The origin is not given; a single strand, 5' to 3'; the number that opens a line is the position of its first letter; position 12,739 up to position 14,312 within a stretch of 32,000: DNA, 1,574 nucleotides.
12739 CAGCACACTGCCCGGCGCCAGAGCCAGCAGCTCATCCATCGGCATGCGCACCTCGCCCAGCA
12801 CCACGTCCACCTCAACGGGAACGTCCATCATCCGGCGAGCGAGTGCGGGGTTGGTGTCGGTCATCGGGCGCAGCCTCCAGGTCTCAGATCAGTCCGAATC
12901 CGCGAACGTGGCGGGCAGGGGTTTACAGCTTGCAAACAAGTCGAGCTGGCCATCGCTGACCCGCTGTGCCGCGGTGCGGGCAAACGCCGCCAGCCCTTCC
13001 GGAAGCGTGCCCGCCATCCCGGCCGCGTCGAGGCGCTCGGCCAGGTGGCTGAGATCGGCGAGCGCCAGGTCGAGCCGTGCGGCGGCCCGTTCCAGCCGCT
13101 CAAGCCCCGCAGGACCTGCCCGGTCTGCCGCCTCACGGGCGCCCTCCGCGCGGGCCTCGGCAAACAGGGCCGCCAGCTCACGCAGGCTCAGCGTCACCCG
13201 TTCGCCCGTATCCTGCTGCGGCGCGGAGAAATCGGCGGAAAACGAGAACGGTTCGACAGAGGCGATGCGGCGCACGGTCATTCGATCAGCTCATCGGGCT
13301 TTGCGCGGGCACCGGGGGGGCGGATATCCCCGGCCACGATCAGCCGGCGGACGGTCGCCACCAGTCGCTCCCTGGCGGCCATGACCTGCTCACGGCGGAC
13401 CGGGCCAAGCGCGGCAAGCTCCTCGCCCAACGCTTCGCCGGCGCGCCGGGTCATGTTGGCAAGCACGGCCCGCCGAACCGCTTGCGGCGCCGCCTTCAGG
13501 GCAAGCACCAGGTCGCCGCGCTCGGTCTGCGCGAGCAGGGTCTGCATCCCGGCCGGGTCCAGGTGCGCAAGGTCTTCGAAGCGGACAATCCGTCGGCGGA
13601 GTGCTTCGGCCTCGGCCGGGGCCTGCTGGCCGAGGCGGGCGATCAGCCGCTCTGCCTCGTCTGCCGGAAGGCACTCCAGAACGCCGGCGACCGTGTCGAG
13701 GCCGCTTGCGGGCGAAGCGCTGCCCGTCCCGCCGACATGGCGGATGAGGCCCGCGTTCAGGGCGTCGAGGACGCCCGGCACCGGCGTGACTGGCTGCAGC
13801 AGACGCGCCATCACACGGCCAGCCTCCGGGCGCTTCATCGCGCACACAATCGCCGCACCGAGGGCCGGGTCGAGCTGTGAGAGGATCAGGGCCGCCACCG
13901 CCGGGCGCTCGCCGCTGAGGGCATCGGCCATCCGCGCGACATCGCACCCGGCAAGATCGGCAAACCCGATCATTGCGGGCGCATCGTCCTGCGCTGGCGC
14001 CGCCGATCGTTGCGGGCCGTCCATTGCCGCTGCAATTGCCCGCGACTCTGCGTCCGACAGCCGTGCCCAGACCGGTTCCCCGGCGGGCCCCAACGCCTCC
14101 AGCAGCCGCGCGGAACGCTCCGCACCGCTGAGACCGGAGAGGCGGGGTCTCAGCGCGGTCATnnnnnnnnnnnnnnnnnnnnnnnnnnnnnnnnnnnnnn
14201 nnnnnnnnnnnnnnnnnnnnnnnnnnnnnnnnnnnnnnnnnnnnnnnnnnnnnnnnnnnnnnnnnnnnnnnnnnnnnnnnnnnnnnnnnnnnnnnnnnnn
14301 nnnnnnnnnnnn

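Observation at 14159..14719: A 186-aa 'mini-FliF' sits where the ~550-aa MS-ring gene should be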

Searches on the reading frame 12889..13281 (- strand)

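Call 3: search_protein_families(library=pfam, proteins=[window:12889-13281:-], max_evalue=1)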
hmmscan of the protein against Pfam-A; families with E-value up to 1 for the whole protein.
window:12889-13281:- (130 aa): 0 families

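Call 4: search_protein_families(library=ncbifam, proteins=[window:12889-13281:-], max_evalue=1)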
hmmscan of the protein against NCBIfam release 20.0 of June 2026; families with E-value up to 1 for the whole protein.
window:12889-13281:- (130 aa): 1 family
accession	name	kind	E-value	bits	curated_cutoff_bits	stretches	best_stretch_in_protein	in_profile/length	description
TIGR02494.1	PFLE_PFLC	subfamily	0.17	11.1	174.35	1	32-83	137-188/293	glycyl-radical enzyme activating protein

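Call 56: search_protein_families(library=pfam, proteins=[L083:10692-11333:+, L083:12592-13623:+], max_evalue=0.01)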
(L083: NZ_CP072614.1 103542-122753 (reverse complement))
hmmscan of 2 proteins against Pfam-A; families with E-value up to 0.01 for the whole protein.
L083:10692-11333:+ (213 aa): 0 families

L083:12592-13623:+ (343 aa): 4 families
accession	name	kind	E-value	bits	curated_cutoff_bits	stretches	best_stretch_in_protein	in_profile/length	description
PF01706.21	FliG_C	-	9.2e-34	116.4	23.3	2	224-330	2-108/108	FliG C-terminal domain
PF14842.11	FliG_N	-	2.3e-29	102.5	25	2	13-110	2-100/104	FliG N-terminal domain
PF14841.11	FliG_M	-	6.1e-24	84.5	25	1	123-192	2-71/76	FliG middle domain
PF03448.22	MgtE_N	-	6.8e-08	33.4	25.9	1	117-203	10-94/102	MgtE intracellular N domain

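Call 78: search_protein_families(library=ncbifam, proteins=[L014:9297-9959:+, L045:7105-7935:+], max_evalue=0.01)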
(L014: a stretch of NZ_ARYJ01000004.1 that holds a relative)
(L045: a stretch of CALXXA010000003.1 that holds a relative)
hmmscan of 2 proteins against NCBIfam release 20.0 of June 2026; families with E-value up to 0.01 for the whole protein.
L014:9297-9959:+ (221 aa): 0 families

L045:7105-7935:+ (277 aa): 2 families
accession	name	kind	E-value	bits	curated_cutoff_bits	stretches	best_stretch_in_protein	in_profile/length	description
TIGR00206.1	fliF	equivalog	1.7e-08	33.8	129.75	1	41-96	239-300/555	flagellar basal-body MS-ring/collar protein FliF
TIGR02830.1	spore_III_AG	equivalog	0.00099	18.6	147.7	0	30-82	42-94/186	stage III sporulation protein AG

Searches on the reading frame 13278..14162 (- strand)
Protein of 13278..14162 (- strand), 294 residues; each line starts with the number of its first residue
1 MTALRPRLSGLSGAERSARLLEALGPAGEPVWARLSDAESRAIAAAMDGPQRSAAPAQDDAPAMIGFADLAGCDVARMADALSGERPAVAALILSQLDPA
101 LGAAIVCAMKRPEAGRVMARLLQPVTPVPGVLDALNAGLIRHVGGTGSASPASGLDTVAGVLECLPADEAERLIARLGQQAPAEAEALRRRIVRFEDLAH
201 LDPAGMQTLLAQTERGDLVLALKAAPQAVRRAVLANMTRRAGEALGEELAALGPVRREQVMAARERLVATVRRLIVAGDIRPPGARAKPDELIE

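Call 3: search_protein_families(library=pfam, proteins=[window:13278-14162:-], max_evalue=1)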
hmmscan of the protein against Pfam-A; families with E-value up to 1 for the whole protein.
window:13278-14162:- (294 aa): 5 families
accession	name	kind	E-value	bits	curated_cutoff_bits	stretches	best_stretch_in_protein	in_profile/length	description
PF01706.21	FliG_C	-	5.6e-28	97.8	23.3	1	177-280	3-106/108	FliG C-terminal domain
PF14841.11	FliG_M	-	3.9e-10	40.3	25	1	78-146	4-72/76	FliG middle domain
PF14842.11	FliG_N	-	2.3e-07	31.8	25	1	11-47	2-39/104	FliG N-terminal domain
PF03448.22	MgtE_N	-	0.0005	21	25.9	0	156-188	64-96/102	MgtE intracellular N domain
PF17932.6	TetR_C_24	-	0.039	14.6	26.4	1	228-278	11-62/114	Tetracyclin repressor-like, C-terminal domain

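Call 4: search_protein_families(library=ncbifam, proteins=[window:13278-14162:-], max_evalue=1)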
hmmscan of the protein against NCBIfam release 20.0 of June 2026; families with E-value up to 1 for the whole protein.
window:13278-14162:- (294 aa): 2 families
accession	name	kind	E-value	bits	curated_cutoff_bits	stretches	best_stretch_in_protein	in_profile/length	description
TIGR00207.1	fliG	equivalog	3.5e-30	105.5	226.7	1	67-280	112-326/338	flagellar motor switch protein FliG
NF004260.2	PRK05686.2-1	equivalog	7.6e-09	35.1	550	1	70-250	121-301/316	flagellar motor switch protein FliG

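Call 10: list_cluster_members(proteins=[P0001, P0002, window:13278-14162:-, window:12889-13281:-])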
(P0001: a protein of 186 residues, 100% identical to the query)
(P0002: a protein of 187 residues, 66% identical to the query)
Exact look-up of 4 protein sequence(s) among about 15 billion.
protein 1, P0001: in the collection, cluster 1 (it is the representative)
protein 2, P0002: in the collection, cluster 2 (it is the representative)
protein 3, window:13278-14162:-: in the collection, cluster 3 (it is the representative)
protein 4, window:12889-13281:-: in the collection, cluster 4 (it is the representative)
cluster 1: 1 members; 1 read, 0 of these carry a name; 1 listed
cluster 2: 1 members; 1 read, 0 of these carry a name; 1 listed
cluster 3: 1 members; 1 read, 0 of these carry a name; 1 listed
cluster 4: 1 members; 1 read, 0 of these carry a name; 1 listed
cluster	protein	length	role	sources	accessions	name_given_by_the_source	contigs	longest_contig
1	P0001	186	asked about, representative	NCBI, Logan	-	-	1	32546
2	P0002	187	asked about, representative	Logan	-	-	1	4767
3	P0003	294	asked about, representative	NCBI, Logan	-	-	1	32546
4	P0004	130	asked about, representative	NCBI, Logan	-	-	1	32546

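Call 12: find_homologous_proteins(query=window:13278-14162:-, max_evalue=1e-10)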
Query window:13278-14162:- (294 aa): 66 proteins with E <= 1e-10 among 8000 candidates.
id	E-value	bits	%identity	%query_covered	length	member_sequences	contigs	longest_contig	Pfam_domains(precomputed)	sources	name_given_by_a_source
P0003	1.5e-172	591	100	100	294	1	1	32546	PF14842.12,PF14841.12,PF01706.22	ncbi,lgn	-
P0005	1.6e-127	443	80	99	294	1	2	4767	PF14842.12,PF14841.12,PF01706.22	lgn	-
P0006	2.4e-37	147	41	96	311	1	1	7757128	PF14842.12,PF14841.12,PF01706.22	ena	-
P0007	4.9e-36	143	39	96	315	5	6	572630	PF14842.12,PF14841.12,PF01706.22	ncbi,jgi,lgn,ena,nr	ncbi:MAG TPA: FliG C-terminal domain-containing protein [Hyphomonas sp.]|nr:hypothetical protein [Hy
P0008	8.6e-34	136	39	96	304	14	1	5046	PF14842.12,PF14841.12,PF01706.22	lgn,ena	-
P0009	1.8e-33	135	35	96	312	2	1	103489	PF14842.12,PF14841.12,PF01706.22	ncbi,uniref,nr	ncbi:FliG C-terminal domain-containing protein [Hyphomonas johnsonii]|uniref:FliG C-terminal domain-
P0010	8.1e-33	132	38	96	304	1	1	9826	PF14842.12,PF14841.12,PF01706.22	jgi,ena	-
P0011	5.5e-32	130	38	96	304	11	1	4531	PF14842.12,PF14841.12,PF01706.22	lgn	-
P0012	9.3e-32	129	38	96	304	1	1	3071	PF14842.12,PF14841.12,PF01706.22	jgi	-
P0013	9.6e-32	129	38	93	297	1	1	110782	PF14841.12,PF01706.22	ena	-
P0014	1.9e-31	128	38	96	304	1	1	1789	PF14842.12,PF14841.12,PF01706.22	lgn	-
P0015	4.2e-31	127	38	96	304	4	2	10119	PF14842.12,PF14841.12,PF01706.22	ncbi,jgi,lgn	jgi:flagellar motor switch protein FliG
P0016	5.6e-31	126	39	96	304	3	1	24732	PF14842.12,PF14841.12,PF01706.22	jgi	-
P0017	6.1e-31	126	37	96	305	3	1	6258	PF14842.12,PF14841.12,PF01706.22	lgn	-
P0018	7.3e-31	126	36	100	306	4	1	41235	PF14842.12,PF14841.12,PF01706.22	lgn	-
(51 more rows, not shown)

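Call 13: find_encoding_contigs(protein=P0009, flank=8000, max_places=2)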
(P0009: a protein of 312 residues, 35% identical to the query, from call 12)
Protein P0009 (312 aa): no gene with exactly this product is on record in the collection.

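Call 14: find_encoding_contigs(protein=P0006, flank=8000, max_places=2)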
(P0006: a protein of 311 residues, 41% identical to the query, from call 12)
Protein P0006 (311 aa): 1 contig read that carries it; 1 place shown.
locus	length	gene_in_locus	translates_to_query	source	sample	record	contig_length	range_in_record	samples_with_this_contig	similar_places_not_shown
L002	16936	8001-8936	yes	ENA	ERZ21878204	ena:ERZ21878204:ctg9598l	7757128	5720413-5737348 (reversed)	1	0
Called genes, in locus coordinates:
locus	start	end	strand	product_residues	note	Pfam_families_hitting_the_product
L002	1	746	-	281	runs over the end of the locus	PF04228:Zn_peptidase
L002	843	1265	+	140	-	PF01894:YjbQ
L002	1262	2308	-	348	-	PF02636:Methyltransf_28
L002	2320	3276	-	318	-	PF01790:LGT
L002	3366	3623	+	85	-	PF04380:BMFP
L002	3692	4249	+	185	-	PF10722:YbjN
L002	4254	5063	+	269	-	PF03807:F420_oxidored, PF14748:P5CR_dimer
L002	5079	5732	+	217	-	-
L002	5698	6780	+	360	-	PF02958:EcKL, PF01636:APH, PF07914:DUF1679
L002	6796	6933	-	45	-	-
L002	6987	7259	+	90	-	PF06627:DUF1153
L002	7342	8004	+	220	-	-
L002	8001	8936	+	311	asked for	PF14842:FliG_N (weak), PF14841:FliG_M, PF01706:FliG_C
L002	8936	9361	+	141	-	-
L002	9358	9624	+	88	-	PF01052:FliMN_C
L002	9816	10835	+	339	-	PF00448:SRP54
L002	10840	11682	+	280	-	PF01656:CbiA, PF06564:CBP_BcsQ (weak), PF10609:ParA, PF13614:AAA_31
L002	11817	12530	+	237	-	PF00072:Response_reg, PF00486:Trans_reg_C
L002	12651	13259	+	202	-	PF21176:RecR_HhH, PF13662:Toprim_4, PF21175:RecR_C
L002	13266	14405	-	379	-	PF07995:GSDH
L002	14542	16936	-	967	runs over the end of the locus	PF07715:Plug, PF00593:TonB_dep_Rec_b-barrel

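Call 18: search_protein_families(library=pfam, proteins=[L002:7342-8004:+], max_evalue=1)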
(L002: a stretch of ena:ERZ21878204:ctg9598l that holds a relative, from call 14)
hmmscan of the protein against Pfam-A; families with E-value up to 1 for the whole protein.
L002:7342-8004:+ (220 aa): 2 families
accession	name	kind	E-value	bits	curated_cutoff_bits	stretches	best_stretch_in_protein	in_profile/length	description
PF04290.18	DctQ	-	0.036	14.4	28.3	0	12-38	61-87/132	Tripartite ATP-independent periplasmic transporters, DctQ component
PF23930.1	DUF7268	-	0.064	13.8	27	1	16-41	37-62/104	Family of unknown function (DUF7268)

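Call 56: search_protein_families(library=pfam, proteins=[L083:10692-11333:+, L083:12592-13623:+], max_evalue=0.01)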
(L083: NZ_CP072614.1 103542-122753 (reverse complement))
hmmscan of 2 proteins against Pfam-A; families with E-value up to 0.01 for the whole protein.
L083:10692-11333:+ (213 aa): 0 families

L083:12592-13623:+ (343 aa): 4 families
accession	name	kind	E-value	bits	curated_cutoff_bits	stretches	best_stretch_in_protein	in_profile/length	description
PF01706.21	FliG_C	-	9.2e-34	116.4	23.3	2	224-330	2-108/108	FliG C-terminal domain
PF14842.11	FliG_N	-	2.3e-29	102.5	25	2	13-110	2-100/104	FliG N-terminal domain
PF14841.11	FliG_M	-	6.1e-24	84.5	25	1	123-192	2-71/76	FliG middle domain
PF03448.22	MgtE_N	-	6.8e-08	33.4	25.9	1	117-203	10-94/102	MgtE intracellular N domain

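Call 78: search_protein_families(library=ncbifam, proteins=[L014:9297-9959:+, L045:7105-7935:+, L002:8936-9361:+], max_evalue=0.01)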
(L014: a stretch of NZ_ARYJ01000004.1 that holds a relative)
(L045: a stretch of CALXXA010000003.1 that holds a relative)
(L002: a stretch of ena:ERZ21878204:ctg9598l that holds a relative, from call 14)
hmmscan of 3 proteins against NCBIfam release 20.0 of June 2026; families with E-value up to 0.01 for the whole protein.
L014:9297-9959:+ (221 aa): 0 families

L045:7105-7935:+ (277 aa): 2 families
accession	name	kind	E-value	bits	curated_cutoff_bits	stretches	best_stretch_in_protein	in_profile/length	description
TIGR00206.1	fliF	equivalog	1.7e-08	33.8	129.75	1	41-96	239-300/555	flagellar basal-body MS-ring/collar protein FliF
TIGR02830.1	spore_III_AG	equivalog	0.00099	18.6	147.7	0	30-82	42-94/186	stage III sporulation protein AG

L002:8936-9361:+ (141 aa): 0 families
